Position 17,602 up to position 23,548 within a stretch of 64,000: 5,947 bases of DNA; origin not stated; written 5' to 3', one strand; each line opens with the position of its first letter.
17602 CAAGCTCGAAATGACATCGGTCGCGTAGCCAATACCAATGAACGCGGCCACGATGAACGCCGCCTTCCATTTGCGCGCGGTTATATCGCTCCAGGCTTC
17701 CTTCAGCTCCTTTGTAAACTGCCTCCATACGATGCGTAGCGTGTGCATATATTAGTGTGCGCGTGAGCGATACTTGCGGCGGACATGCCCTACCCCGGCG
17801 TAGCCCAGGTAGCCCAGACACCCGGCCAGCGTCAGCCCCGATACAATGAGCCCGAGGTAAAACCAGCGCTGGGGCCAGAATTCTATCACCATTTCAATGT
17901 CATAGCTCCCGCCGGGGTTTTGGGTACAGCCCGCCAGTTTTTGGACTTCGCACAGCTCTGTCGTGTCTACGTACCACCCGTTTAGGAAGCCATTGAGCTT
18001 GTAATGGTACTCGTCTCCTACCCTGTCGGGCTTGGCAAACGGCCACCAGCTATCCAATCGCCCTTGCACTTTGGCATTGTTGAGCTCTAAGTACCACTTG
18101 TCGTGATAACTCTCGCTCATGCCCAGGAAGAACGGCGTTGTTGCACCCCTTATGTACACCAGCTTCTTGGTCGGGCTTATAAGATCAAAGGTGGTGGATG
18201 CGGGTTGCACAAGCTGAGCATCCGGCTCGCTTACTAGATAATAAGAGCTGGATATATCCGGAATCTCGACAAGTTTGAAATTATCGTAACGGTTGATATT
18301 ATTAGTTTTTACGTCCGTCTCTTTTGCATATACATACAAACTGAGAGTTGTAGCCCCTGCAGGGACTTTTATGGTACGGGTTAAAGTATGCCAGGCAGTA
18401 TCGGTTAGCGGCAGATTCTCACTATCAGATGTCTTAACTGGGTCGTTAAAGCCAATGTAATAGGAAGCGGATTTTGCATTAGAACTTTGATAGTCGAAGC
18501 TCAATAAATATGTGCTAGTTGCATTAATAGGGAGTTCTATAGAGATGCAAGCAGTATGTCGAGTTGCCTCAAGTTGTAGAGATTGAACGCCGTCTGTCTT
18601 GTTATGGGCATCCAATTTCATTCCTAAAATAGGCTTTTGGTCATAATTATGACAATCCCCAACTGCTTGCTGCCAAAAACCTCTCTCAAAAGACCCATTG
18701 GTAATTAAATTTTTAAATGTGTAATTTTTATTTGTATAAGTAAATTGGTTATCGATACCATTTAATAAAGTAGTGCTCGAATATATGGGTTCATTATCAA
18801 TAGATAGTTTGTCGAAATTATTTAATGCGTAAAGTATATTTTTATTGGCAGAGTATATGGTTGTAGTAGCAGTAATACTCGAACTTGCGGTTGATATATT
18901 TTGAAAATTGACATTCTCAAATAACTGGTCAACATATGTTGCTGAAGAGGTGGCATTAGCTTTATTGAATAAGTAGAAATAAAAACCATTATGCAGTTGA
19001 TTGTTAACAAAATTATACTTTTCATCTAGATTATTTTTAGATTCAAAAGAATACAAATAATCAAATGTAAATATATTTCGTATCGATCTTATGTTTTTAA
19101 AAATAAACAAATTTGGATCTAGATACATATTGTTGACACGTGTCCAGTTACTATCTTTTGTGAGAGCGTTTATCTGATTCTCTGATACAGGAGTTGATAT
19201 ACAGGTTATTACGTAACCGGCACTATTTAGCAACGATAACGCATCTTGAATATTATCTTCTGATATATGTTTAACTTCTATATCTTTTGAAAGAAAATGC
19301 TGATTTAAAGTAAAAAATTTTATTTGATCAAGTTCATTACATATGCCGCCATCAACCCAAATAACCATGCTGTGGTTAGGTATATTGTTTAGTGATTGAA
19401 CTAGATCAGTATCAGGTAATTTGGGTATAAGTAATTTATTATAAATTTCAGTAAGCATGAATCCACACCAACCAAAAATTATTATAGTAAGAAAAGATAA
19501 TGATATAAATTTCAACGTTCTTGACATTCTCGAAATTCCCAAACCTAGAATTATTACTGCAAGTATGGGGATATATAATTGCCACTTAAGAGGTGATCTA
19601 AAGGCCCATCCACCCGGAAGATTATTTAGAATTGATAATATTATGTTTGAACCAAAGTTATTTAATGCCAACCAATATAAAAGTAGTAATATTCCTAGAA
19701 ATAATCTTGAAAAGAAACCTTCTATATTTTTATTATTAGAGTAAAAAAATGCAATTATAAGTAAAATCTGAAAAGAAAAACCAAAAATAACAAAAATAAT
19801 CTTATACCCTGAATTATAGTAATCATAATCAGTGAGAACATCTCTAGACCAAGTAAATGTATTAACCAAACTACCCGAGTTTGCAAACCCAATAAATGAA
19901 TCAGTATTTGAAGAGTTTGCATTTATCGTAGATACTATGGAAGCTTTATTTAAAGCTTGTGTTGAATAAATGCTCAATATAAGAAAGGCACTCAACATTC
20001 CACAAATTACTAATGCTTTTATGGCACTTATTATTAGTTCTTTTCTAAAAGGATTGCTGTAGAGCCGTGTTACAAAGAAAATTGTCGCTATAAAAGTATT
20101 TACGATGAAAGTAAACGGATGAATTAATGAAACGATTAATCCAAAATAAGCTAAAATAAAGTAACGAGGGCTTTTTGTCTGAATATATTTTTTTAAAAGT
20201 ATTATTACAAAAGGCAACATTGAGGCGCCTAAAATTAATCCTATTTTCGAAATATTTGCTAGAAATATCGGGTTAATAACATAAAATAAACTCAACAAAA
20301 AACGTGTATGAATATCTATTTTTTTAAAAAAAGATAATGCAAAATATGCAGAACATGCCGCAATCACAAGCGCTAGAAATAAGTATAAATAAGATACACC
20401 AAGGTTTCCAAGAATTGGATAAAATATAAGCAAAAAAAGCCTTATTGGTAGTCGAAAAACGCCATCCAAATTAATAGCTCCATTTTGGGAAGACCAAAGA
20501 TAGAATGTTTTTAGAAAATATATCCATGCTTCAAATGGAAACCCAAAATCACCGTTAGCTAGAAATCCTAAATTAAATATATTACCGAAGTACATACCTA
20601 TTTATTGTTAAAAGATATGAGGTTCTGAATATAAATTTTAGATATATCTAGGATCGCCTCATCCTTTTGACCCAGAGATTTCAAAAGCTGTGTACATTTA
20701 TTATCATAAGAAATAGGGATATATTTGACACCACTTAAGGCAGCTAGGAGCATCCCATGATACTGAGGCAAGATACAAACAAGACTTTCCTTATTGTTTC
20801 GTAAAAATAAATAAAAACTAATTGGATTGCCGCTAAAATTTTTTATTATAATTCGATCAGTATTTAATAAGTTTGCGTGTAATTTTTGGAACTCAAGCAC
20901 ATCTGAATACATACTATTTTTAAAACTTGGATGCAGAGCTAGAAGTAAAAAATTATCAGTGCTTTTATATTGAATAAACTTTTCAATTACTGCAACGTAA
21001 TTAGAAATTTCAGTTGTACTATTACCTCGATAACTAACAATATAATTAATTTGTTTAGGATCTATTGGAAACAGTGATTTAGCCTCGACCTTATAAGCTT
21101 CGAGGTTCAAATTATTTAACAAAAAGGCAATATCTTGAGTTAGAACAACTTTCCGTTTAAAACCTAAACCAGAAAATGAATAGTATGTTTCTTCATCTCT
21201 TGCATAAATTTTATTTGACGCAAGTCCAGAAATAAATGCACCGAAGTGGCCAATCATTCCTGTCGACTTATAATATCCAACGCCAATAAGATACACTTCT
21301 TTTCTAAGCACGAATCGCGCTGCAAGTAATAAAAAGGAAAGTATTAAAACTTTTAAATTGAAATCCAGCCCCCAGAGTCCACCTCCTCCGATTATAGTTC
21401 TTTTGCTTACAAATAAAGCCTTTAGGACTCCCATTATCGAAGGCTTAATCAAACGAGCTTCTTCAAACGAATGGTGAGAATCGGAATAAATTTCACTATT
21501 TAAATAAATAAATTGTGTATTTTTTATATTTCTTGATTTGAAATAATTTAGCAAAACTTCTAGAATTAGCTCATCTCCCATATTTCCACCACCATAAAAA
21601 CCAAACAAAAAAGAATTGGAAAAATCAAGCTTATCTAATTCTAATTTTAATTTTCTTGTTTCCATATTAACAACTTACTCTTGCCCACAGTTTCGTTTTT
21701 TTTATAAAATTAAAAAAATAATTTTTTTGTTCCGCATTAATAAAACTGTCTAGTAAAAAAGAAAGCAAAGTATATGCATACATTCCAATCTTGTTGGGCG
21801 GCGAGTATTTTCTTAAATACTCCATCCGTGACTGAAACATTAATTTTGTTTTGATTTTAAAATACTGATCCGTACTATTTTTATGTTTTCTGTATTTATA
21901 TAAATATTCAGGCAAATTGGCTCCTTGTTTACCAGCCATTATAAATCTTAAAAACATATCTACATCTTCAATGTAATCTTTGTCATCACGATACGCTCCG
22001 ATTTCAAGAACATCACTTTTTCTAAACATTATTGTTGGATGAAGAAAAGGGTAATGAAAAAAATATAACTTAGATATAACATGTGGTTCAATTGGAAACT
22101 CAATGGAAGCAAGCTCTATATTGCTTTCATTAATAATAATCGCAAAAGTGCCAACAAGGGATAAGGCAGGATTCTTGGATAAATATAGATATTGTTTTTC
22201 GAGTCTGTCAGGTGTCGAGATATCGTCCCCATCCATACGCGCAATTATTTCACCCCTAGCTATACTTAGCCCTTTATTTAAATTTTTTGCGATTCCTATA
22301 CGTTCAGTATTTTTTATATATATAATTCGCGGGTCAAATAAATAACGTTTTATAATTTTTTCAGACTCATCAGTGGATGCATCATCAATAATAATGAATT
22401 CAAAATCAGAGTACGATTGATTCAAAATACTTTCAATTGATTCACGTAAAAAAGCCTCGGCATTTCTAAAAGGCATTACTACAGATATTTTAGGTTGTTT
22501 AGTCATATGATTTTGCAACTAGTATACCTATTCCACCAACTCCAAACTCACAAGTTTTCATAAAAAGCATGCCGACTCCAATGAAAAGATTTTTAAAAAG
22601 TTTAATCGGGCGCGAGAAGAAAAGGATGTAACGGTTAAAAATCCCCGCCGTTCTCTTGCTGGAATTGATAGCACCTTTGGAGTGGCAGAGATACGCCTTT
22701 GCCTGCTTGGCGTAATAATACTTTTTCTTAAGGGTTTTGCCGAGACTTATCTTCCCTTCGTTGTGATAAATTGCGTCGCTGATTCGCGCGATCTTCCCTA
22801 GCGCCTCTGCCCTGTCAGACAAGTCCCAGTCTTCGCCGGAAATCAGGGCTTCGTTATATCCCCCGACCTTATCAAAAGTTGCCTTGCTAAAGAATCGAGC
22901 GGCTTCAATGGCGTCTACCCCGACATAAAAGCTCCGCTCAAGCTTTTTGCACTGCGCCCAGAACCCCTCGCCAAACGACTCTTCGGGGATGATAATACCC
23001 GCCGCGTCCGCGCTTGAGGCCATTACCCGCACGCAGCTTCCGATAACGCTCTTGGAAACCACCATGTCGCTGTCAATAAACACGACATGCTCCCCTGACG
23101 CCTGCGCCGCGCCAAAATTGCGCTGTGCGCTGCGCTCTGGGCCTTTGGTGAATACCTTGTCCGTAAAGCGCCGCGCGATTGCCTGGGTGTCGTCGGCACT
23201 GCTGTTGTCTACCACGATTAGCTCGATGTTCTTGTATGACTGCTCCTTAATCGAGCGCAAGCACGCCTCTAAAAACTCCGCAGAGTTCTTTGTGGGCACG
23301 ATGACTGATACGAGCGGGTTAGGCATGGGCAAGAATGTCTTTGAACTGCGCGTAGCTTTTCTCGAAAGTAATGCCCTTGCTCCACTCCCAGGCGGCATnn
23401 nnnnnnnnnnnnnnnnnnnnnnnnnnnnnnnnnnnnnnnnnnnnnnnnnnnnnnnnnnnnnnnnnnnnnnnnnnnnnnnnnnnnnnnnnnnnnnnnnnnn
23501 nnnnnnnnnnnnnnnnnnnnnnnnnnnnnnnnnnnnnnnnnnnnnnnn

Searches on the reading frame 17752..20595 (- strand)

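Call 102: search_protein_families(library=pfam, proteins=[window:17752-20595:-], max_evalue=0.001)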
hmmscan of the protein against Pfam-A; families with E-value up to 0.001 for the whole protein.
window:17752-20595:- (947 aa): 1 family
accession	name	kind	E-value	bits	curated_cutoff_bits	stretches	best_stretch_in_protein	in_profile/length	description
PF02018.23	CBM_4_9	-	2.6e-05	25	25.9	1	628-758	1-132/136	Carbohydrate binding domain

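Call 103: search_protein_families(library=padloc, proteins=[window:17752-20595:-], max_evalue=0.001)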
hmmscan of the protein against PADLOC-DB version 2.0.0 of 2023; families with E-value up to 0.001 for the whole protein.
window:17752-20595:- (947 aa): 0 families

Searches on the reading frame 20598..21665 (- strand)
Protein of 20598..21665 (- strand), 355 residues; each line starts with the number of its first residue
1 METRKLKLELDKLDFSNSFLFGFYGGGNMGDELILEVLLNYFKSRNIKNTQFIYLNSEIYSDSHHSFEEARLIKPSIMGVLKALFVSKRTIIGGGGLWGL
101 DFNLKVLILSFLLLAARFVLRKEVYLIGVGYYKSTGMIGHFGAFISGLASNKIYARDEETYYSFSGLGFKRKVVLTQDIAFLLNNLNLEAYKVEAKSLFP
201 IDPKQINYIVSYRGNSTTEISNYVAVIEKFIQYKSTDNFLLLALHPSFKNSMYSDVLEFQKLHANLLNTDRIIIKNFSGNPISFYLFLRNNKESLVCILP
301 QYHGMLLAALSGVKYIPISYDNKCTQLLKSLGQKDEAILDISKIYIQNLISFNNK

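Call 102: search_protein_families(library=pfam, proteins=[window:20598-21665:-], max_evalue=0.001)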
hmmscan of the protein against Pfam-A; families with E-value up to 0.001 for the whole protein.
window:20598-21665:- (355 aa): 1 family
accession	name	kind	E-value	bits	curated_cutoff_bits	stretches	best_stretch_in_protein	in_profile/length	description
PF04230.19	PS_pyruv_trans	-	2.1e-16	61.1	25.3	1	28-322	1-280/280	Polysaccharide pyruvyl transferase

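Call 103: search_protein_families(library=padloc, proteins=[window:20598-21665:-], max_evalue=0.001)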
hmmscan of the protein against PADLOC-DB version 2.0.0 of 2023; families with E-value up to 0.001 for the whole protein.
window:20598-21665:- (355 aa): 0 families

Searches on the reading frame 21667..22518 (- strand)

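Call 102: search_protein_families(library=pfam, proteins=[window:21667-22518:-], max_evalue=0.001)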
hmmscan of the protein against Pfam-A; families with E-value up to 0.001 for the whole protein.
window:21667-22518:- (283 aa): 3 families
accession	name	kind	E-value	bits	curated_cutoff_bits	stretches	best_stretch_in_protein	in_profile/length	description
PF00535.33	Glycos_transf_2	-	1.6e-37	129.5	23.3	1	12-171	1-164/168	Glycosyl transferase family 2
PF10111.15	Glyco_tranf_2_2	-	1.6e-15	57.8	27.3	1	12-217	1-223/276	Glycosyltransferase like family 2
PF13641.12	Glyco_tranf_2_3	-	2.8e-10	41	27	1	9-124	1-121/230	Glycosyltransferase like family 2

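Call 103: search_protein_families(library=padloc, proteins=[window:21667-22518:-], max_evalue=0.001)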
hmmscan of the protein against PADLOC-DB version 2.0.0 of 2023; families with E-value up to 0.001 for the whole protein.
window:21667-22518:- (283 aa): 0 families

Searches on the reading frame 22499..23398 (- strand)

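Call 102: search_protein_families(library=pfam, proteins=[window:22499-23398:-], max_evalue=0.001)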
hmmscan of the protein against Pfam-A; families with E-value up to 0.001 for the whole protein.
window:22499-23398:- (299 aa): 3 families
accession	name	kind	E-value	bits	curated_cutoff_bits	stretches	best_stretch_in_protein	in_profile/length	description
PF00535.33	Glycos_transf_2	-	8.4e-26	91.3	23.3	1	31-152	1-130/168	Glycosyl transferase family 2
PF13641.12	Glyco_tranf_2_3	-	7.2e-11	43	27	1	28-139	2-124/230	Glycosyltransferase like family 2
PF10111.15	Glyco_tranf_2_2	-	6.8e-10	39.3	27.3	1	31-124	1-104/276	Glycosyltransferase like family 2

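Call 103: search_protein_families(library=padloc, proteins=[window:22499-23398:-], max_evalue=0.001)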
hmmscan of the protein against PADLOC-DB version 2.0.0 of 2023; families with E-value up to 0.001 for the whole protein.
window:22499-23398:- (299 aa): 0 families
